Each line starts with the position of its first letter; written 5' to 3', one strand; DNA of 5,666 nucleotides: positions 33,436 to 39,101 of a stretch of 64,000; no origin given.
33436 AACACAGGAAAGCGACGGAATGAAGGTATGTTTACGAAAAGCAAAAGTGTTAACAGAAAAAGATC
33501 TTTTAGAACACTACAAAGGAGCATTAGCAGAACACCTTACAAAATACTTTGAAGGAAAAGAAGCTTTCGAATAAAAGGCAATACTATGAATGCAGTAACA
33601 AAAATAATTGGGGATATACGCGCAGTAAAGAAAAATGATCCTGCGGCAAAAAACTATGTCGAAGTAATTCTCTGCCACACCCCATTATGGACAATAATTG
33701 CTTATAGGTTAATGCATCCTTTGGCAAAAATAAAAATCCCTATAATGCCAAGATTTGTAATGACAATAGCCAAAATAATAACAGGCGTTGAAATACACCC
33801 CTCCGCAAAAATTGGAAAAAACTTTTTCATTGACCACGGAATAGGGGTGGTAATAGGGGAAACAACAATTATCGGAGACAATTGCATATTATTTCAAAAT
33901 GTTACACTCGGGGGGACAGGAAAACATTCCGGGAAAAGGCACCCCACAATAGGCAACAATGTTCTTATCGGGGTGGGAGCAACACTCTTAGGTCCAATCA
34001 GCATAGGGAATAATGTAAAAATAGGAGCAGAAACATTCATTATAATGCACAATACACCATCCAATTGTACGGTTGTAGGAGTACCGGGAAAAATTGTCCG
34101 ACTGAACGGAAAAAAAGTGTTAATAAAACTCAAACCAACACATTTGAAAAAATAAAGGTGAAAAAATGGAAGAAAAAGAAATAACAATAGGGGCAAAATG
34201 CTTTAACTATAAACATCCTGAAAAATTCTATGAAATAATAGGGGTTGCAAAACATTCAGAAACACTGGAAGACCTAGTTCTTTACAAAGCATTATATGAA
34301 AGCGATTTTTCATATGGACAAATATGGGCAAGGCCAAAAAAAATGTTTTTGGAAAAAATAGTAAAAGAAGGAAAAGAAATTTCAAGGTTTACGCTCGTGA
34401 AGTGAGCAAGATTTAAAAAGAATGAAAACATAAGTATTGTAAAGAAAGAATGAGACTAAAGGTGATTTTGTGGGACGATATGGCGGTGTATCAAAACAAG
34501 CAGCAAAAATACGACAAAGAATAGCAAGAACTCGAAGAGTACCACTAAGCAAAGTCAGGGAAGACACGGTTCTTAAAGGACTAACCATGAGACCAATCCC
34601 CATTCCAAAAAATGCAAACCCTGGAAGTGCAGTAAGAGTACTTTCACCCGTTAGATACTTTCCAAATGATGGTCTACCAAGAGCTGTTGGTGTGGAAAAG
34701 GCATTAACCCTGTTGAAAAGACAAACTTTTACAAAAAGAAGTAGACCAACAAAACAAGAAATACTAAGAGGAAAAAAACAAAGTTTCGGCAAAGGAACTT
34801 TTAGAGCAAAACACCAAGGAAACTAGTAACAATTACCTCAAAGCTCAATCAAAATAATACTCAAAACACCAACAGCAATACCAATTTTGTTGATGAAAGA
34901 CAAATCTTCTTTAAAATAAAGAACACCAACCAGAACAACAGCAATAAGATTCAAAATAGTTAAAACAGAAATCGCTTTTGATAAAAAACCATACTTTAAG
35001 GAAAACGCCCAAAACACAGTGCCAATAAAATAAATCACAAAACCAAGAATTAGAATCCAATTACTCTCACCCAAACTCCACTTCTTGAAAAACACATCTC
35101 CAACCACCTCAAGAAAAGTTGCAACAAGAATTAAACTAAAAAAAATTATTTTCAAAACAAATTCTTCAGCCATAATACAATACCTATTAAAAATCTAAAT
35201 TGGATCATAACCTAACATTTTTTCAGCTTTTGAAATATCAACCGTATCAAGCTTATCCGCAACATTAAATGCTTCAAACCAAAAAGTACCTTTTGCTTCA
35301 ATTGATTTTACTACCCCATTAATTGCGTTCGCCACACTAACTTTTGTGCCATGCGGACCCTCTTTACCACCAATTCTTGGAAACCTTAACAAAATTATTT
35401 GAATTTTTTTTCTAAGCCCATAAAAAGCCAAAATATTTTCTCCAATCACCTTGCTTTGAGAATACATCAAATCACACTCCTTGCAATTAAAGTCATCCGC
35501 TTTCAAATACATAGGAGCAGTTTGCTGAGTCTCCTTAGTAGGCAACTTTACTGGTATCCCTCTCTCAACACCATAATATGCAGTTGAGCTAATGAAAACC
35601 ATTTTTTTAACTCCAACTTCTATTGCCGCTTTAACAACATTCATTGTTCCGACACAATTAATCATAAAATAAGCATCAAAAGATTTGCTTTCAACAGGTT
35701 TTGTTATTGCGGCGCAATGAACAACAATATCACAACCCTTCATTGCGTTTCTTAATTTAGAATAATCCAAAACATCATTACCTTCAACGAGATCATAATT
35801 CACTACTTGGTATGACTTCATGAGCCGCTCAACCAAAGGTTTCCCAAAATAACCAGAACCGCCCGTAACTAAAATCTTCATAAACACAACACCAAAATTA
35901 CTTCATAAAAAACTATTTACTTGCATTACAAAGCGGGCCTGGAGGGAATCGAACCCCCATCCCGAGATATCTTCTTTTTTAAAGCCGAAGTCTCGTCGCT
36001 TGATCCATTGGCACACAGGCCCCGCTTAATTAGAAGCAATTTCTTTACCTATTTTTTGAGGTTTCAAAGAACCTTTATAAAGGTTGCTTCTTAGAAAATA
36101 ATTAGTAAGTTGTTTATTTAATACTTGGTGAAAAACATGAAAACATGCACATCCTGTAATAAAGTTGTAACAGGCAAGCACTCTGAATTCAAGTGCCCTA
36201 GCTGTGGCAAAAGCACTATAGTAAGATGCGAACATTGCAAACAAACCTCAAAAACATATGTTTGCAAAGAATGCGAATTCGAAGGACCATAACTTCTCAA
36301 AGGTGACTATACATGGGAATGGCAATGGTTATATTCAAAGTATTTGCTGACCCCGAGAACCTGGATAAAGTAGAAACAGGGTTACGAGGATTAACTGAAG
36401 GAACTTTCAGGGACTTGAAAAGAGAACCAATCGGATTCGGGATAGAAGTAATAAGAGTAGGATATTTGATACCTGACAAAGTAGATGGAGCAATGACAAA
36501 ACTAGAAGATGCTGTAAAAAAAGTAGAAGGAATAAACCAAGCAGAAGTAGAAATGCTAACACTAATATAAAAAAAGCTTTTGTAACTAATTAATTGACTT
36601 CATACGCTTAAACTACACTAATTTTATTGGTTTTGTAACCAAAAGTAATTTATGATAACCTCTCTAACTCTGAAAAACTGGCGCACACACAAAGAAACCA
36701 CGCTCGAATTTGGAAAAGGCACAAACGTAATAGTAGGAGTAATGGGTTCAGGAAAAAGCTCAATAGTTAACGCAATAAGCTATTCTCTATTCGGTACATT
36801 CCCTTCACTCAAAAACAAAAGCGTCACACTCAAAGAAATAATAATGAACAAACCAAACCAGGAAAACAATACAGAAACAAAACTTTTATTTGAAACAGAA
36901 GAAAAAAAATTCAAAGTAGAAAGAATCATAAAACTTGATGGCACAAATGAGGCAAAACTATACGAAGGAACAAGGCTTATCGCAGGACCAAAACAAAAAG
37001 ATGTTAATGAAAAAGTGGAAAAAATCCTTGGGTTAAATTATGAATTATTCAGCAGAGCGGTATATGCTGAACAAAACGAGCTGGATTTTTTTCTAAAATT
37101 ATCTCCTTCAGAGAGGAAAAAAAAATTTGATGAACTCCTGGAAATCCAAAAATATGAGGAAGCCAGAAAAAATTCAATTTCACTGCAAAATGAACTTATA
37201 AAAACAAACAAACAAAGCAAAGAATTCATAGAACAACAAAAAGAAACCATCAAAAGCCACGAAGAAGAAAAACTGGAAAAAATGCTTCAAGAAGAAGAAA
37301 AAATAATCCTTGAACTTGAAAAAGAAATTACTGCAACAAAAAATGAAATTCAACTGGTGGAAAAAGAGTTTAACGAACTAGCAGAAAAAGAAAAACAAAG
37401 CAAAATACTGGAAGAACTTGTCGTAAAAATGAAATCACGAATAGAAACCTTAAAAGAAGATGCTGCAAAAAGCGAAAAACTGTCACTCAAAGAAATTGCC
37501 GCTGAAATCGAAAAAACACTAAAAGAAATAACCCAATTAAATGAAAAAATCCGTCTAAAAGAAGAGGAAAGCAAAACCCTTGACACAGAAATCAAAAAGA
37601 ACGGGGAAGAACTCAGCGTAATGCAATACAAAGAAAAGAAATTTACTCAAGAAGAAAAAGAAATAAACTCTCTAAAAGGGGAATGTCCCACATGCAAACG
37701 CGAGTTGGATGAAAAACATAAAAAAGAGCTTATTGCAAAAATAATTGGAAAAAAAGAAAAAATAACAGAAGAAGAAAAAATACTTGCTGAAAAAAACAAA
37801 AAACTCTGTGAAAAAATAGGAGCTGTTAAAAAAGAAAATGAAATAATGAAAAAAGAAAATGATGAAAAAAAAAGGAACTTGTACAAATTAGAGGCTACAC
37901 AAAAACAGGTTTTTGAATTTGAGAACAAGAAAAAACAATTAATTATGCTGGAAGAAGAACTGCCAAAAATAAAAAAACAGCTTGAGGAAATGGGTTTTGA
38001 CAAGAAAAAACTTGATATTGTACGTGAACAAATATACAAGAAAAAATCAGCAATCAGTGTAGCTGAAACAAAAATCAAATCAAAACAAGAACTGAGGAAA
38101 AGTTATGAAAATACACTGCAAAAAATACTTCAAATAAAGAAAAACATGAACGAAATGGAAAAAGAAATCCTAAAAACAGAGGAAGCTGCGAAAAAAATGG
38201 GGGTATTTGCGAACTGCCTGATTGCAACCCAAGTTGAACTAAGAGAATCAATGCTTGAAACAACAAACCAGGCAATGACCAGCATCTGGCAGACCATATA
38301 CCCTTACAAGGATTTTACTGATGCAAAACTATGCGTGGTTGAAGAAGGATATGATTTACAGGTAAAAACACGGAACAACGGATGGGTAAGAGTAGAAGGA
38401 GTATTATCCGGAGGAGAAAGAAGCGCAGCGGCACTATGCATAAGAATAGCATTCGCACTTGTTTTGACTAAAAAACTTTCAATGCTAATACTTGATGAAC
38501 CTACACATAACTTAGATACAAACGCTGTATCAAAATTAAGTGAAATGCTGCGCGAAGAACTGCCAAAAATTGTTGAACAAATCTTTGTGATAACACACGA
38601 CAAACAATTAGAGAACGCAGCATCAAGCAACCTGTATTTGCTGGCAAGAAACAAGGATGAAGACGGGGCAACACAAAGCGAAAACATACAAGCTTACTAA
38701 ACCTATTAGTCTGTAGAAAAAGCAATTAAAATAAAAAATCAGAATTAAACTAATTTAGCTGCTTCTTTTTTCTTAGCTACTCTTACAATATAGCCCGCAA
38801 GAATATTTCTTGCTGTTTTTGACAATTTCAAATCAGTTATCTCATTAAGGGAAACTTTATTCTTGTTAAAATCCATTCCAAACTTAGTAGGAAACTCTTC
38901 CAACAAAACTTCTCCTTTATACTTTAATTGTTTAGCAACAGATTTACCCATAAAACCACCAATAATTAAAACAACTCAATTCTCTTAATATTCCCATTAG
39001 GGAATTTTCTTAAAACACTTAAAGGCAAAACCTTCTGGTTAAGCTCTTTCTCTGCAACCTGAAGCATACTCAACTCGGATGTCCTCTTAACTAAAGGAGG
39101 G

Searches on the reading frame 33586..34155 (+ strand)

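Call 45: search_protein_families(library=pfam, proteins=[window:33586-34155:+], max_evalue=0.00001)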
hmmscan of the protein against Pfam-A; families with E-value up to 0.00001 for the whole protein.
window:33586-34155:+ (189 aa): 1 family
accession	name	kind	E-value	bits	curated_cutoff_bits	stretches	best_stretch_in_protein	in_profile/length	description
PF00132.30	Hexapep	-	3e-12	46.1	27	1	119-152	1-34/36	Bacterial transferase hexapeptide (six repeats)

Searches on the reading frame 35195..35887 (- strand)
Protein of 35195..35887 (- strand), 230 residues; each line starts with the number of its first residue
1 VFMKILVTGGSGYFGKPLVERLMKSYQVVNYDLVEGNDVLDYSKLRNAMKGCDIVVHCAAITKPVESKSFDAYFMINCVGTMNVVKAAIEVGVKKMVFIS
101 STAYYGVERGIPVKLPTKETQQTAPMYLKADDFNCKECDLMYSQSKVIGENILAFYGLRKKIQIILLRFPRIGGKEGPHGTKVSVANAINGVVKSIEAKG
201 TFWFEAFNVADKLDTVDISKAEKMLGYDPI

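Call 45: search_protein_families(library=pfam, proteins=[window:35195-35887:-], max_evalue=0.00001)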
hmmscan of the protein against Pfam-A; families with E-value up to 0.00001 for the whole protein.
window:35195-35887:- (230 aa): 7 families
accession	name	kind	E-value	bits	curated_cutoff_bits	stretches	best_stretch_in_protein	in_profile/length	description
PF01370.27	Epimerase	-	2.5e-22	79.9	20.9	1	5-198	1-195/240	NAD dependent epimerase/dehydratase family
PF07993.18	NAD_binding_4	-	1.9e-19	70.3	20.1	1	28-199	65-233/258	Male sterility protein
PF01073.25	3Beta_HSD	-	3.1e-15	56.4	22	1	34-104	49-119/280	3-beta hydroxysteroid dehydrogenase/isomerase family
PF02719.21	Polysacc_synt_2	-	3.3e-12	46.6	20.2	1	38-101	62-128/293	Polysaccharide biosynthesis protein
PF04321.23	RmlD_sub_bind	-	3.9e-11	43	27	1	3-153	1-136/287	RmlD substrate binding domain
PF16363.11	GDP_Man_Dehyd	-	4.9e-11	43.1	27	1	34-197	57-205/332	GDP-mannose 4,6 dehydratase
PF13460.12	NAD_binding_10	-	3.5e-09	37.2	27.2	1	32-109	42-106/184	NAD(P)H-binding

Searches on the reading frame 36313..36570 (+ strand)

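Call 78: search_protein_families(library=pfam, proteins=[window:36313-36570:+], max_evalue=0.001)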
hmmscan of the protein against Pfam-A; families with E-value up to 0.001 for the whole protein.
window:36313-36570:+ (85 aa): 1 family
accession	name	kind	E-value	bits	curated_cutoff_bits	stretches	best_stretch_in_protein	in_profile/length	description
PF00736.24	EF1_GNE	-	1.1e-08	35.5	20.8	1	12-83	10-86/88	EF-1 guanine nucleotide exchange domain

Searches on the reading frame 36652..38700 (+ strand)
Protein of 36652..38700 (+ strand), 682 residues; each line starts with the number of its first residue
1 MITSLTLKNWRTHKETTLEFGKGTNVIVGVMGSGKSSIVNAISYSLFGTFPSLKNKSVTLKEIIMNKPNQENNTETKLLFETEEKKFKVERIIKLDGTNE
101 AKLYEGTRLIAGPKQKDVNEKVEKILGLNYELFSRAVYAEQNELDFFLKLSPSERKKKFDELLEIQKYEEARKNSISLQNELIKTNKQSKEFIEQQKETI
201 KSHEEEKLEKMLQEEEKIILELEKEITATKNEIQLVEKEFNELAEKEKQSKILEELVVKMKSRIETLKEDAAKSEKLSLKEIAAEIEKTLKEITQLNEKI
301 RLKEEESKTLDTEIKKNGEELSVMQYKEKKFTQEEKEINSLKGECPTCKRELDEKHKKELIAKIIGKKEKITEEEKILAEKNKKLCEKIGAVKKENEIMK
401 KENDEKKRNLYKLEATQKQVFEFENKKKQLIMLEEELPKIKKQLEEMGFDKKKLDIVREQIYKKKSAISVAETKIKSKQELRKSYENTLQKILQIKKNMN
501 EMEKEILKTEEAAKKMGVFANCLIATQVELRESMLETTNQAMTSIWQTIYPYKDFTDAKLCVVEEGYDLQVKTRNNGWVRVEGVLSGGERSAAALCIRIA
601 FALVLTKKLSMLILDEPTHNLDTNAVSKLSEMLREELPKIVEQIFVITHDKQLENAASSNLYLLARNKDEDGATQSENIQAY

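Call 3: search_protein_families(library=pfam, proteins=[window:36652-38700:+], max_evalue=1)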
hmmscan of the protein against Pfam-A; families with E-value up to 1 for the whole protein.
window:36652-38700:+ (682 aa): 12 families
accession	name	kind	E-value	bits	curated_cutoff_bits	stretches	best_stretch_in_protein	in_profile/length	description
PF13476.12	AAA_23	-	2.1e-19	71.4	27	1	4-210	1-177/201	AAA domain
PF02463.25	SMC_N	-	3.2e-13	50.1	40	2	1-103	1-113/220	RecF/RecN/SMC N terminal domain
PF13175.12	AAA_15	-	4.7e-07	30.2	32.1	1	1-333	1-287/374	AAA ATPase domain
PF13166.12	AAA_13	-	6e-07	29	36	1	342-660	255-580/713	AAA domain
PF13555.12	AAA_29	-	6.6e-07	29.4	27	1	3-48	2-48/61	P-loop containing region of AAA domain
PF04423.19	Rad50_zn_hook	-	6.8e-07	29.4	24.3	1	327-374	4-51/52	Rad50 zinc hook motif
PF13558.12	SbcC_Walker_B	-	1.4e-05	25.7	27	1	574-634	18-89/90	SbcC/RAD50-like, Walker B motif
PF13304.12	AAA_21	-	0.00045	20.8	27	1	574-650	228-299/304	AAA domain, putative AbiEii toxin, Type IV TA system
PF00005.33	ABC_tran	-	0.048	14.7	25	1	574-618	98-136/137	ABC transporter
PF01580.24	FtsK_SpoIIIE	-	0.099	12.5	24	0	25-46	42-63/221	FtsK/SpoIIIE family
PF22163.1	SipA_2nd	-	0.28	11.8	27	1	47-83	74-110/136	Salmonella Invasion protein A, C-terminal actin binding domain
PF24460.1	DUF7575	-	0.39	10.6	28.5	1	344-354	5-15/28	Domain of unknown function (DUF7575)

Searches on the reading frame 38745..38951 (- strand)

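Call 78: search_protein_families(library=pfam, proteins=[window:38745-38951:-], max_evalue=0.001)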
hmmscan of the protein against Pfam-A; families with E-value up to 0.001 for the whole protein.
window:38745-38951:- (68 aa): 1 family
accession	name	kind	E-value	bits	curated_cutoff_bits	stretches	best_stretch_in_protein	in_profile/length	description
PF00833.23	Ribosomal_S17e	-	8.6e-09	35.8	22.8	1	1-61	1-60/122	Ribosomal S17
